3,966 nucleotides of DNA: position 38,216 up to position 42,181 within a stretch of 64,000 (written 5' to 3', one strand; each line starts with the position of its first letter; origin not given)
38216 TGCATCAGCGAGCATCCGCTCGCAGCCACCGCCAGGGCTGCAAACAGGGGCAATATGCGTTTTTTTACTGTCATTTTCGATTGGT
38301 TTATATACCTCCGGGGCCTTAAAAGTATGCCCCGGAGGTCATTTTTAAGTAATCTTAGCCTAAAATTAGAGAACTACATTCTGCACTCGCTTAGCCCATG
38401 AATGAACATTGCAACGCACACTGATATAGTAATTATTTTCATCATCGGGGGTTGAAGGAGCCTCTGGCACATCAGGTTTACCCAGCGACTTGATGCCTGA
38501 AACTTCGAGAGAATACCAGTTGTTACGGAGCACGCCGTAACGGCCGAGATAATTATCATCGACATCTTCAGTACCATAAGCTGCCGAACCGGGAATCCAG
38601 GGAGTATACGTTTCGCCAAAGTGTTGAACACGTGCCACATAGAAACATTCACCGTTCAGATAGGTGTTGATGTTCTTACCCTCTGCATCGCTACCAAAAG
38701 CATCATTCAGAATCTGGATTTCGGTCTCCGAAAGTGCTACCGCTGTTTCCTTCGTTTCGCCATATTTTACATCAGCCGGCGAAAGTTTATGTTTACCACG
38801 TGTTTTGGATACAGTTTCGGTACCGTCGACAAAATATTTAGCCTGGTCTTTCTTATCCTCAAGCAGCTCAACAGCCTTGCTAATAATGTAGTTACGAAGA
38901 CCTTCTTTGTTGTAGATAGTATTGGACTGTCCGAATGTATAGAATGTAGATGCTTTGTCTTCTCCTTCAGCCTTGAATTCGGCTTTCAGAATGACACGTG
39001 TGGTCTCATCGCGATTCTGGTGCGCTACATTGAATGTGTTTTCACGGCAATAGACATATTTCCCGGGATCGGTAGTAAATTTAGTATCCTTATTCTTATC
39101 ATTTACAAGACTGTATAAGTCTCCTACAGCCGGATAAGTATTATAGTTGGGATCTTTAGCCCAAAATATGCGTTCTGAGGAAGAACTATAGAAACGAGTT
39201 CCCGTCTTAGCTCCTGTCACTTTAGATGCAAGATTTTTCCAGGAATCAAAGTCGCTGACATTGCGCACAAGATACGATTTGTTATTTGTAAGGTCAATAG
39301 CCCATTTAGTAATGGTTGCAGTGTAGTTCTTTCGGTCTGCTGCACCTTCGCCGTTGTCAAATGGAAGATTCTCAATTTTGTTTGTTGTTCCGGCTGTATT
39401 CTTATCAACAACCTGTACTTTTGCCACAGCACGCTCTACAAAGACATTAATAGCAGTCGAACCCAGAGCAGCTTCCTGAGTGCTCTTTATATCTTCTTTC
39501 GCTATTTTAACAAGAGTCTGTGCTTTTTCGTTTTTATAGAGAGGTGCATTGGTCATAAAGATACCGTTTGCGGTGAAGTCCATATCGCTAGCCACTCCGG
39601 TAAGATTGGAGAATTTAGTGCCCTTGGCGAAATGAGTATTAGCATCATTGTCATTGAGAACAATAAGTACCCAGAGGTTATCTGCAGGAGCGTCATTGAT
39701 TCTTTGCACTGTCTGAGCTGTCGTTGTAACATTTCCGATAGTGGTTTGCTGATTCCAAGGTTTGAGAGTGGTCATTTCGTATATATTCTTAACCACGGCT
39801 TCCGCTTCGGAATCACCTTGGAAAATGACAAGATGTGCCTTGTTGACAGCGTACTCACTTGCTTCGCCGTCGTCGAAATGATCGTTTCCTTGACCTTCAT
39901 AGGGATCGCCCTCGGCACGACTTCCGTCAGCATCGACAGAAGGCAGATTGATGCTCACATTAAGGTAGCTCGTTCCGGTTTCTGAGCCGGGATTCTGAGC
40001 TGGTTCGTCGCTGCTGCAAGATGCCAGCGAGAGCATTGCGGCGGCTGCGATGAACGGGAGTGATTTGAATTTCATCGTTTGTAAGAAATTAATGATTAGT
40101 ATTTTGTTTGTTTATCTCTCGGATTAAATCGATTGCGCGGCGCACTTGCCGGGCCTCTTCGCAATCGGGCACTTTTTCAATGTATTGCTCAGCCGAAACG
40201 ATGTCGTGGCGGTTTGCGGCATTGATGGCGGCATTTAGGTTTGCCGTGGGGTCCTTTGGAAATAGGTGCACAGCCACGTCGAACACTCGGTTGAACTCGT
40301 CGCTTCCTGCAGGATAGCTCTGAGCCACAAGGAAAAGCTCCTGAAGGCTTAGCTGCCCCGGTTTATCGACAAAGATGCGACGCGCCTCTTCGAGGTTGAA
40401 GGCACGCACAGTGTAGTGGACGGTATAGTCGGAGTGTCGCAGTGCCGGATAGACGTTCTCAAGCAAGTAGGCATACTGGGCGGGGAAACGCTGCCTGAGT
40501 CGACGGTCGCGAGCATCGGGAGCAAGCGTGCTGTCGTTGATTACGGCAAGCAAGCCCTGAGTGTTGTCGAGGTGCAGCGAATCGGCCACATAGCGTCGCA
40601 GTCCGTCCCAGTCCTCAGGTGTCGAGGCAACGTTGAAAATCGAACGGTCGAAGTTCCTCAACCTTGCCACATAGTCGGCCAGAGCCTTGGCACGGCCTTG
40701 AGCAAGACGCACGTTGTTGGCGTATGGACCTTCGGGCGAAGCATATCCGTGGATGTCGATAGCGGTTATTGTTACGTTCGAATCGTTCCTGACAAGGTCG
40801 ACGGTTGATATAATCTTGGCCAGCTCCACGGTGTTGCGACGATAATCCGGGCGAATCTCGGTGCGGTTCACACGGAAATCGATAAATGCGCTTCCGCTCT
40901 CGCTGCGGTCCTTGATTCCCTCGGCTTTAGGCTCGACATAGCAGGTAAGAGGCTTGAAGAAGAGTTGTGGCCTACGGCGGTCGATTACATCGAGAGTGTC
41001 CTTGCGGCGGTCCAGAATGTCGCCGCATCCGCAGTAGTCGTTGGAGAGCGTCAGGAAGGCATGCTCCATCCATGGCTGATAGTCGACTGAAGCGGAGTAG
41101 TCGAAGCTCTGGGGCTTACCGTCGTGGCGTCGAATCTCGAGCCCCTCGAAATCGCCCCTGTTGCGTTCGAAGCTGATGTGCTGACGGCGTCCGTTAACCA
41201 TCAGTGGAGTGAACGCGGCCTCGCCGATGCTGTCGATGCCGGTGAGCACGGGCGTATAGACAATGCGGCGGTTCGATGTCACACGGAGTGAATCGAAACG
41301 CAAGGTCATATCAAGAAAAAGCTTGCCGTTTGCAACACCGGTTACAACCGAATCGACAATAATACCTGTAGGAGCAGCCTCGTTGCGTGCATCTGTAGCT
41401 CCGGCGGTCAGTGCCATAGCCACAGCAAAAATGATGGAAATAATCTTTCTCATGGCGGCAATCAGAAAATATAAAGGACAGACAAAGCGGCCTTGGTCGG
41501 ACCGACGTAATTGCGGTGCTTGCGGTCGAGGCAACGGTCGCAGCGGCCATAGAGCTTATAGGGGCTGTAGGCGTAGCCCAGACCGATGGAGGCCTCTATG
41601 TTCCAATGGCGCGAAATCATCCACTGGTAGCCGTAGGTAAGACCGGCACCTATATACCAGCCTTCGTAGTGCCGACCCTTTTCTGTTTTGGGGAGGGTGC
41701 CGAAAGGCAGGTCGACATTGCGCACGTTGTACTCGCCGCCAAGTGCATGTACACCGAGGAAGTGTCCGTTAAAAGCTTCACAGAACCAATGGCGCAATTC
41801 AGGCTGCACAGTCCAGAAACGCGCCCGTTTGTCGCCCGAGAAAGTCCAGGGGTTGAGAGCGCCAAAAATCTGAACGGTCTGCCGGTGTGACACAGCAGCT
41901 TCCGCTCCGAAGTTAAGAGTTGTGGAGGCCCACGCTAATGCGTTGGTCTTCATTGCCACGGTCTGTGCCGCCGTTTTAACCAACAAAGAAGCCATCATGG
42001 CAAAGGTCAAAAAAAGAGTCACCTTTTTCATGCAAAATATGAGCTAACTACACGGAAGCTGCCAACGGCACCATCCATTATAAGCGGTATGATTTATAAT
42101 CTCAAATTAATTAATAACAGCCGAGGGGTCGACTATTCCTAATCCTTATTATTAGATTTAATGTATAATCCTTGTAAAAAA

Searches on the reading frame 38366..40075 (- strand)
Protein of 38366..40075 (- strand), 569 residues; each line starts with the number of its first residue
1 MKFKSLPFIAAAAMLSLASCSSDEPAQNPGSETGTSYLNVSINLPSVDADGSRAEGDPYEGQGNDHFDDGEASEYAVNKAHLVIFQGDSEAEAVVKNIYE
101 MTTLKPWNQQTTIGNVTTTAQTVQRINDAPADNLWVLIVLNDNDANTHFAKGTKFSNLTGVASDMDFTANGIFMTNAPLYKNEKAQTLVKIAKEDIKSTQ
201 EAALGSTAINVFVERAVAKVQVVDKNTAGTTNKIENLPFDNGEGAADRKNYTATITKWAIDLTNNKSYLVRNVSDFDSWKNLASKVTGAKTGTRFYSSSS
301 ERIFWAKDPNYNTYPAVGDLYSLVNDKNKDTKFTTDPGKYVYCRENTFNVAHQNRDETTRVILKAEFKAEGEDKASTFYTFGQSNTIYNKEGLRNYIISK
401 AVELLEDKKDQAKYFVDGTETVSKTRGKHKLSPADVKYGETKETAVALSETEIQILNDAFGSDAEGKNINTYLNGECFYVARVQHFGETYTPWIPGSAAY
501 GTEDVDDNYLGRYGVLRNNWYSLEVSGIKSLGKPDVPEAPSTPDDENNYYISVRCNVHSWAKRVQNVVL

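Call 3: search_protein_families(library=pfam, proteins=[window:38366-40075:-], max_evalue=1)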
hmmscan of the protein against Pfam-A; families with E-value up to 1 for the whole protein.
window:38366-40075:- (569 aa): 1 family
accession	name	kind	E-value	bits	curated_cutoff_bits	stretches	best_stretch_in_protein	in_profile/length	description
PF15495.12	Fimbrillin_C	-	4.9e-27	94.6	27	1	470-566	1-84/84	Major fimbrial subunit protein type IV, Fimbrillin, C-terminal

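Call 4: search_protein_families(library=ncbifam, proteins=[window:38366-40075:-], max_evalue=1)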
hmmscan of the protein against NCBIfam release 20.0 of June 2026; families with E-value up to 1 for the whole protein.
window:38366-40075:- (569 aa): 2 families
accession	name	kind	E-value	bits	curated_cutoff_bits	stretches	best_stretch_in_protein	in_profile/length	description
NF038041.1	fim_Mfa1_fam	subfamily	7.4e-54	183.8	130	1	3-569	3-495/495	Mfa1 family fimbria major subunit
NF050142.1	PG1828_fam_lipo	equivalog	0.015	16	50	1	6-30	5-29/59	PG1828 family lipoprotein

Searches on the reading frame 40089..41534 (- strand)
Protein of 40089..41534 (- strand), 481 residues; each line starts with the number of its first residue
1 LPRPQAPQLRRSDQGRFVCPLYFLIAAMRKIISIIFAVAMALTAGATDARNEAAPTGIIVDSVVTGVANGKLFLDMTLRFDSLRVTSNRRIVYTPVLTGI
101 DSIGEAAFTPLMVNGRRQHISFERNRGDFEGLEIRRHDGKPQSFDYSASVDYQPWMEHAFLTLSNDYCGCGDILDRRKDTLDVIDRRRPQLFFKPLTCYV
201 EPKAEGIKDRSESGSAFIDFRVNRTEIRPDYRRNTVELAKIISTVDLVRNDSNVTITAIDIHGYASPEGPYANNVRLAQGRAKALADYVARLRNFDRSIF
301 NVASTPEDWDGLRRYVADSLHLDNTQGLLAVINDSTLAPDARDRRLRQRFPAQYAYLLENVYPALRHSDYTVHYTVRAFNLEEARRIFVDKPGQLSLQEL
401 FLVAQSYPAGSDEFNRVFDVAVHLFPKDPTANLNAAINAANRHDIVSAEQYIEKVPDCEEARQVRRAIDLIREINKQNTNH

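Call 3: search_protein_families(library=pfam, proteins=[window:40089-41534:-], max_evalue=1)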
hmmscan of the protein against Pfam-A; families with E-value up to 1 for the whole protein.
window:40089-41534:- (481 aa): 2 families
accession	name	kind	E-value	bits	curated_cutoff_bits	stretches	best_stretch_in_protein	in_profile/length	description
PF00691.25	OmpA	-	0.00043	21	27.2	1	220-297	2-71/98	OmpA family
PF12984.12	DUF3868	-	0.0013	19.2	27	1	38-125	7-90/105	Domain of unknown function (DUF3868)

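Call 4: search_protein_families(library=ncbifam, proteins=[window:40089-41534:-], max_evalue=1)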
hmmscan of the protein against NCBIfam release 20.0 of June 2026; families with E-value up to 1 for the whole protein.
window:40089-41534:- (481 aa): 4 families
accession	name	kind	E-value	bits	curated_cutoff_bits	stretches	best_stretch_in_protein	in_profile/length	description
NF053611.1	YiaD_Gzip_OmpA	equivalog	0.002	17.9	175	1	218-290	104-167/206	YiaD family glycine zipper/OmpA-like lipoprotein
NF041787.1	anti-phage_ZorB2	equivalog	0.014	15.6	400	1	256-297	116-157/210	type II Zorya anti-phage system protein ZorB2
TIGR03789.1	pdsO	hypoth_equivalog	0.036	13.7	152.2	1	218-289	141-203/243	sortase-associated OmpA-like protein PdsO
NF053585.1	OMP_LP_YfiB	equivalog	0.18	11.6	128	1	220-291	60-122/163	outer membrane lipoprotein YfiB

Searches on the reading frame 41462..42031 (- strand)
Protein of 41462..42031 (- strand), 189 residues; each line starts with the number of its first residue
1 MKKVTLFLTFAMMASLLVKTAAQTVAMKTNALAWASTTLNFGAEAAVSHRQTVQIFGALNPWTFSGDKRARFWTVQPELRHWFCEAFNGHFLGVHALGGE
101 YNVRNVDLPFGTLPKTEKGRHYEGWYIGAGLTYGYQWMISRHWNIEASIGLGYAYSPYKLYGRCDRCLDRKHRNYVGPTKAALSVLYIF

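Call 3: search_protein_families(library=pfam, proteins=[window:41462-42031:-], max_evalue=1)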
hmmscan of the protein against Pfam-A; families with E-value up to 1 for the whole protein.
window:41462-42031:- (189 aa): 3 families
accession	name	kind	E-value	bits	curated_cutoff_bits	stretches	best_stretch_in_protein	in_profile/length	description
PF12099.14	DUF3575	-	1.4e-66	223.6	21.1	1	10-189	3-177/177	Protein of unknown function (DUF3575)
PF14391.12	DUF4421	-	0.00019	21.4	32.1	1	97-156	162-231/302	Domain of unknown function (DUF4421)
PF03797.25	Autotransporter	-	0.004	17.4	26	1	87-156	78-147/255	Autotransporter beta-domain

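Call 4: search_protein_families(library=ncbifam, proteins=[window:41462-42031:-], max_evalue=1)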
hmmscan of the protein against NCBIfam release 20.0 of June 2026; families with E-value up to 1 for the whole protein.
window:41462-42031:- (189 aa): 1 family
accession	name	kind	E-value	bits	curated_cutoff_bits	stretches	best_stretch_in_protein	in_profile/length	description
NF045747.1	MPN313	equivalog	0.22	11.9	100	0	7-32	18-43/87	MPN313 family protein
